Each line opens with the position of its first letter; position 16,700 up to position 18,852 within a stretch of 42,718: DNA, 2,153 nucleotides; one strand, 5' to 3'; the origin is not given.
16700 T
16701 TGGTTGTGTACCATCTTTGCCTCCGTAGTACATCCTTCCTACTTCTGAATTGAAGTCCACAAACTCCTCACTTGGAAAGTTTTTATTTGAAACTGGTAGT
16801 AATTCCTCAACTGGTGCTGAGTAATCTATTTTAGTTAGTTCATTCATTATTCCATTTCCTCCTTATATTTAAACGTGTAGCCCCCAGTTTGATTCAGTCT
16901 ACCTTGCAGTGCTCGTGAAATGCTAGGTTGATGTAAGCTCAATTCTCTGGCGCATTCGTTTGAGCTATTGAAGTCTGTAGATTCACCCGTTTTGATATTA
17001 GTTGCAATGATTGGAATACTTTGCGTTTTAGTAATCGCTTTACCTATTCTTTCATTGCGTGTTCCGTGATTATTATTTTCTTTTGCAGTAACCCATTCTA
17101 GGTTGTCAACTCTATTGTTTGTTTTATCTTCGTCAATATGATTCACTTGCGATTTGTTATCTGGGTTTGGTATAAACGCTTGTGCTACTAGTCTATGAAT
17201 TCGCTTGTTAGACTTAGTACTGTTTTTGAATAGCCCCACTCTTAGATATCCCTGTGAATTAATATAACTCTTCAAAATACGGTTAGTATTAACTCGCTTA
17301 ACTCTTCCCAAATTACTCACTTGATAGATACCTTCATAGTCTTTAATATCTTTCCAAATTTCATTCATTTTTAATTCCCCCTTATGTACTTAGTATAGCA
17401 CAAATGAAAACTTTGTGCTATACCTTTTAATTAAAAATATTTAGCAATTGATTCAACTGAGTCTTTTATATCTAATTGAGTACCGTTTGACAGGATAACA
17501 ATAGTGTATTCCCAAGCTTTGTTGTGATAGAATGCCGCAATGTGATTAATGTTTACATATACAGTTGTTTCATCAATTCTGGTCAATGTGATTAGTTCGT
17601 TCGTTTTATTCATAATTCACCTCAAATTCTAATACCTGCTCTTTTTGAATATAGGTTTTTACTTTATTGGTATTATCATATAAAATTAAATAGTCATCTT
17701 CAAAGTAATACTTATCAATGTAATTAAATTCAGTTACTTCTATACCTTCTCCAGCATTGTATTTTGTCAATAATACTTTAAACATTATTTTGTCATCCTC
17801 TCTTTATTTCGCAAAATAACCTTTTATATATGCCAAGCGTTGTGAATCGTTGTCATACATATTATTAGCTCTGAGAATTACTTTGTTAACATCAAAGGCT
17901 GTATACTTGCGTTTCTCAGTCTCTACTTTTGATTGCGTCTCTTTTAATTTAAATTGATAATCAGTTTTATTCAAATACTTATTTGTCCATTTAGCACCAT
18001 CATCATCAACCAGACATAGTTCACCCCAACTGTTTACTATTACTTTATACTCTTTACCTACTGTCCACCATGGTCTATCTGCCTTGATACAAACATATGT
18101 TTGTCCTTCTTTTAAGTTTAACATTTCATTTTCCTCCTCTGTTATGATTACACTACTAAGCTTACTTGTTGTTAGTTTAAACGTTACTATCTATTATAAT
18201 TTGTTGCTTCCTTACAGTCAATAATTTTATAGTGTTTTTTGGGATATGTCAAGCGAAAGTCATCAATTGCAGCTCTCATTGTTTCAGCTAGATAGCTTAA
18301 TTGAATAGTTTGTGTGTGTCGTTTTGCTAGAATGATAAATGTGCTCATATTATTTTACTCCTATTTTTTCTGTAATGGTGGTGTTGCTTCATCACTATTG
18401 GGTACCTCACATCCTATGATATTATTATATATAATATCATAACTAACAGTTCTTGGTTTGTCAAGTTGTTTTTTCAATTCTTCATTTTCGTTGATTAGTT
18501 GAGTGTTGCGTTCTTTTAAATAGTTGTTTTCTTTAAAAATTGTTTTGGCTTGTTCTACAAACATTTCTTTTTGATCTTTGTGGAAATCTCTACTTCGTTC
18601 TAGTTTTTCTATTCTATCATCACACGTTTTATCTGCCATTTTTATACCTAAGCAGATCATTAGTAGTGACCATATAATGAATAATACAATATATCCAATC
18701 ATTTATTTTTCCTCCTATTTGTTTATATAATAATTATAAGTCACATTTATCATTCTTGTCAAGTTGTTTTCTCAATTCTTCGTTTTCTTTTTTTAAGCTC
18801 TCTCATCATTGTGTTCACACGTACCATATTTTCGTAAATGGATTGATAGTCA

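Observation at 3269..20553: Early genes driven by a repeated, near-identical promoter + leader cassette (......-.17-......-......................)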

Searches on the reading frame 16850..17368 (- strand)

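Call 54: search_protein_families(library=pfam, max_evalue=0.01, proteins=[window:16850-17368:-])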
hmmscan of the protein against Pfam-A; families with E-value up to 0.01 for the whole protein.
window:16850-17368:- (173 aa): 3 families
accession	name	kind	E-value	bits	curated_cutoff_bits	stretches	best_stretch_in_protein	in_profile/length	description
PF07463.16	NUMOD4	-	3.6e-14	53.2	23.4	1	3-46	1-48/49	NUMOD4 motif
PF13392.12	HNH_3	-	8.5e-12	45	24.8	1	56-99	2-45/46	HNH endonuclease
PF22083.2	I-HmuI_NUMOD-like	-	7.5e-11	41.9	27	1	126-167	5-46/46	DNA endonuclease I-HmuI-like, NUMOD-like domain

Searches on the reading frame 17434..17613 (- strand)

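Call 54: search_protein_families(library=pfam, max_evalue=0.01, proteins=[window:17434-17613:-])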
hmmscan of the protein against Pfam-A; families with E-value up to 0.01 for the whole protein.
window:17434-17613:- (60 aa): 1 family
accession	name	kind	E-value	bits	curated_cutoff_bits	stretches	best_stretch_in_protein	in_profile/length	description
PF06289.16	FlbD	-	3.5e-05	23.8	24.7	1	8-57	2-48/59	Flagellar and Swarming motility proteins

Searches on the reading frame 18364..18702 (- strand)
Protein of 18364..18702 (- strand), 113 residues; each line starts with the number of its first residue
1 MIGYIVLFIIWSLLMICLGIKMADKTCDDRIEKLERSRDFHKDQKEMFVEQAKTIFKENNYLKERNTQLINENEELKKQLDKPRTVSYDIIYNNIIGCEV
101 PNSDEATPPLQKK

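Call 55: search_protein_families(library=pfam, max_evalue=0.01, proteins=[window:18364-18702:-])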
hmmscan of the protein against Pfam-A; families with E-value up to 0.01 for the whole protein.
window:18364-18702:- (113 aa): 2 families
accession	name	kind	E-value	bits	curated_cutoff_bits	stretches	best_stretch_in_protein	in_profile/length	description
PF03961.19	FapA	-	0.0036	17.4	31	1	25-96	173-241/272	Flagellar Assembly Protein A beta solenoid domain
PF14584.11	DUF4446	-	0.0057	17.1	27.4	1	2-89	4-88/150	Protein of unknown function (DUF4446)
